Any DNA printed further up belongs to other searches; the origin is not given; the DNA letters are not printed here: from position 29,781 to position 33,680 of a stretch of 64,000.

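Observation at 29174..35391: Head-to-head pairing of V-ATPase proteolipid subunit c with a Rav1/DMXL-like V-ATPase assembly regulator, followed 84 bp downstream by mitochondrial ATP synthase epsilon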

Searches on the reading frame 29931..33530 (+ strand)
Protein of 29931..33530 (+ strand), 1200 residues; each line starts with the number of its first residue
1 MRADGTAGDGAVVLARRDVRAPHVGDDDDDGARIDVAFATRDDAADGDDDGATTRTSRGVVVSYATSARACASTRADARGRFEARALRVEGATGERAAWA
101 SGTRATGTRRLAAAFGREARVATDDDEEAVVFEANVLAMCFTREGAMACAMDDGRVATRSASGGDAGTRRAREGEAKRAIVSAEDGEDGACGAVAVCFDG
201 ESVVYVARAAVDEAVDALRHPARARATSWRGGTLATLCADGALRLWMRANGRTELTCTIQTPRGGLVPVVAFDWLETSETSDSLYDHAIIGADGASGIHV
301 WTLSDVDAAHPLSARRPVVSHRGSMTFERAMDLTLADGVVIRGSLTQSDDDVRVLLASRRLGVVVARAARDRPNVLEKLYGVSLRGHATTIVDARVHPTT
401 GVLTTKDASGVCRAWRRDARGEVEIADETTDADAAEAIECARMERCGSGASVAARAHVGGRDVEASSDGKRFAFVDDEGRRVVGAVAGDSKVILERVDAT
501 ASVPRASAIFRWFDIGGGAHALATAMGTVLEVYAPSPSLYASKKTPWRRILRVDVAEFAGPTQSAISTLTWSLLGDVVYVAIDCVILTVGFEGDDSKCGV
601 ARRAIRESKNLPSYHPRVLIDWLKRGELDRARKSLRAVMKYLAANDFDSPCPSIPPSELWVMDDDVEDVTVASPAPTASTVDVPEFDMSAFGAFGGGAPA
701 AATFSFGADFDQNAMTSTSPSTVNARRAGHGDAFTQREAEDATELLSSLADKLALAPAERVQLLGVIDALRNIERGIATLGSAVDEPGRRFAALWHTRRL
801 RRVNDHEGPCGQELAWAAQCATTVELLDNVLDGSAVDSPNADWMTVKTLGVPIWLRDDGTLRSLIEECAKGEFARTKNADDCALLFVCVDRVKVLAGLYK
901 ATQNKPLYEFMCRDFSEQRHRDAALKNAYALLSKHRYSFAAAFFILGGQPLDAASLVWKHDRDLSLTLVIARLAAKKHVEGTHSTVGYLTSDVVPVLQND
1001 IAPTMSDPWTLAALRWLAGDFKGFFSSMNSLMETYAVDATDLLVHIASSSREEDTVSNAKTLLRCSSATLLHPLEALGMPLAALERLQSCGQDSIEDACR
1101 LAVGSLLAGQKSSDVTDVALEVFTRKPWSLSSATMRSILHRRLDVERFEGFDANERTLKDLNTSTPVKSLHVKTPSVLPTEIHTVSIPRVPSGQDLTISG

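Call 63: predict_structure(alignment_id=A2)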
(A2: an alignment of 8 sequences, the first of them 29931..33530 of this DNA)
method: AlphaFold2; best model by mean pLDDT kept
length: 1200 residues; sequences in the alignment: 8
mean_pLDDT: 47.2   pTM: 0.40
mean pLDDT of the five models: 47.2, 41.7, 40.9, 40.9, 40.1
residues with pLDDT >= 90: 16; 70-90: 241; 50-70: 134; < 50: 809
segments of 3 or more residues with pLDDT < 50: 1-229, 239-241, 248-257, 261-274, 276-287, 291-300, 303-401, 403-411, 417-424, 427-431, 433-529, 533-551, 557-611, 654-731, 803-806, 834-839, 978-985, 1066-1200
pLDDT, mean of each block of 10 residues (from residue 1): 25 27 31 26 31 27 25 28 25 25 27 27 34 38 39 38 37 37 34 28 31 35 45 50 50 47 44 44 45 45 45 37 29 31 36 38 38 35 40 40 45 48 47 46 36 27 29 34 32 29 37 39 44 39 38 47 40 37 38 33 29 56 58 74 70 43 30 30 31 31 27 27 30 71 79 65 73 64 68 69 54 82 75 47 76 81 86 84 88 88 86 87 90 86 89 87 85 60 52 77 80 82 81 58 67 69 51 31 33 38 35 35 33 36 30 27 30 27 30 30
secondary structure, 60 per line:
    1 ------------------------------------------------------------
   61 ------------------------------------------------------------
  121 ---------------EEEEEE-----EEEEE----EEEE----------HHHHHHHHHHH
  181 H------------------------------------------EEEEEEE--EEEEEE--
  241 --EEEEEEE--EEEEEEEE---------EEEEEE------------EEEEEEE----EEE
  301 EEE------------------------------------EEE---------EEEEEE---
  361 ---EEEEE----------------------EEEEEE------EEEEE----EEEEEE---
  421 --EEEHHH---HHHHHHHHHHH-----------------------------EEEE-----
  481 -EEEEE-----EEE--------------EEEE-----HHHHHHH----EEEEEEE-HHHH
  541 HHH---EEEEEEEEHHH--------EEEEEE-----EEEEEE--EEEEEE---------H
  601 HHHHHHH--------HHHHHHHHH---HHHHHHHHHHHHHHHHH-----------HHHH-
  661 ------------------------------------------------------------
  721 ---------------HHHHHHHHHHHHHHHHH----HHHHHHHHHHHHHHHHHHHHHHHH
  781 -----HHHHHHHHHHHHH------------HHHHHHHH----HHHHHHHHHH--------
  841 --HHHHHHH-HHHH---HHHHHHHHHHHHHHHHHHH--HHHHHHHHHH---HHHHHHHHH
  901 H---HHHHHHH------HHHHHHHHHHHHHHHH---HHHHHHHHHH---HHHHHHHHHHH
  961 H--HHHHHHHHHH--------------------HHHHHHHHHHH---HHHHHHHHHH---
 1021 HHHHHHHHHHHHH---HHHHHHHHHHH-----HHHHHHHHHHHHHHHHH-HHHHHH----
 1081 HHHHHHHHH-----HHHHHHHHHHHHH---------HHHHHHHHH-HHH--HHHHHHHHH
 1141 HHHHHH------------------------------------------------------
elements in order (helices of 4 or more, strands of 3 or more residues): E136-141 E147-151 E156-159 H170-181 E224-230 E233-238 E243-249 E252-259 E269-274 E287-293 E298-303 E340-342 E352-357 E364-368 E391-396 E403-407 E412-417 E423-425 H432-442 E472-475 E482-486 E492-494 E509-512 H518-524 E529-535 H537-543 E547-554 E566-571 E577-582 E585-590 H600-607 H616-624 H628-644 H656-659 H736-752 H757-780 H786-798 H811-818 H823-832 H843-849 H851-854 H858-876 H879-888 H892-901 H905-911 H918-933 H937-946 H950-961 H964-973 H994-1004 H1008-1017 H1021-1033 H1037-1047 H1053-1069 H1071-1076 H1081-1089 H1095-1107 H1117-1125 H1132-1146

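Call 65: fold_search(model_id=the predicted structure, library=pdb)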
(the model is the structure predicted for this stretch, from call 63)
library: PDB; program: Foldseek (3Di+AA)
matches with E <= 10: 754; with E <= 0.001: 34
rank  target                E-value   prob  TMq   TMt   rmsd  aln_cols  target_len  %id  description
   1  9cop_x                2.8e-16  1.00  0.27  0.27  26.5      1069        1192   14  Yeast RAVE bound to V-ATPase V1 complex (released 2024-11-20)
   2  8fgw_A                1.8e-05  0.97  0.10  0.11  42.3      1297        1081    9  Human IFT-A complex structures provide molecular insights into ciliary transport (released 2023-02-22)
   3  3jro_A                5.6e-05  1.00  0.15  0.22  31.2      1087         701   10  NUP84-NUP145C-SEC13 edge element of the NPC lattice (released 2009-10-27)
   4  9sob_O                1.0e-04  1.00  0.08  0.25  21.1       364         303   11  Structural Model of the Nuclear Pore Complex in Arabidopsis thaliana (released 2025-11-05)
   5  8asv_A                1.0e-04  0.84  0.09  0.09  45.0      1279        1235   11  Cryo-EM structure of yeast Elongator complex (released 2022-12-07)
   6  8ptx_A                1.2e-04  0.80  0.09  0.09  37.6      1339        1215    9  Cryo-EM structure of human Elp123 in complex with tRNA, acetyl-CoA, 5'-deoxyadenosine and methionine (released 2024-04-17)
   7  8bbg_A                1.6e-04  0.90  0.08  0.08  52.8      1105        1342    8  Structure of the IFT-A complex; anterograde IFT-A train model (released 2022-12-21)
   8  8z9m_D                1.7e-04  1.00  0.17  0.19  33.1      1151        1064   10  Cryo-EM structure of dimeric WDR11-FAM91A1 complex (released 2024-08-14)
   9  7tdz_i                2.9e-04  0.72  0.09  0.10  51.0      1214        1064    9  Cryo-EM model of protomer of the cytoplasmic ring of the nuclear pore complex from Xenopus laevis (released 2022-06-22)
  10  8bbe_E                2.9e-04  0.60  0.08  0.09  42.2      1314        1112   11  Structure of the IFT-A complex; IFT-A2 module (released 2022-12-21)
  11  9lvk_Q                3.0e-04  1.00  0.08  0.25  21.3       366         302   13  Cryo-EM structure of CASTOR1 bound human GATOR2 complex (released 2025-08-13)
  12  8f5p_B                3.3e-04  0.82  0.10  0.11  44.3      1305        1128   11  Structure of Leishmania tarentolae IFT-A (state 2) (released 2022-12-21)
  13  9lvk_P                3.4e-04  1.00  0.08  0.25  22.5       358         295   14  Cryo-EM structure of CASTOR1 bound human GATOR2 complex (released 2025-08-13)
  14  9lvk_G                3.6e-04  1.00  0.07  0.23  22.0       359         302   13  Cryo-EM structure of CASTOR1 bound human GATOR2 complex (released 2025-08-13)
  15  8hmf_D                4.9e-04  0.57  0.09  0.08  35.4      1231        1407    9  head module state 2 of Tetrahymena IFT-A (released 2023-06-14)
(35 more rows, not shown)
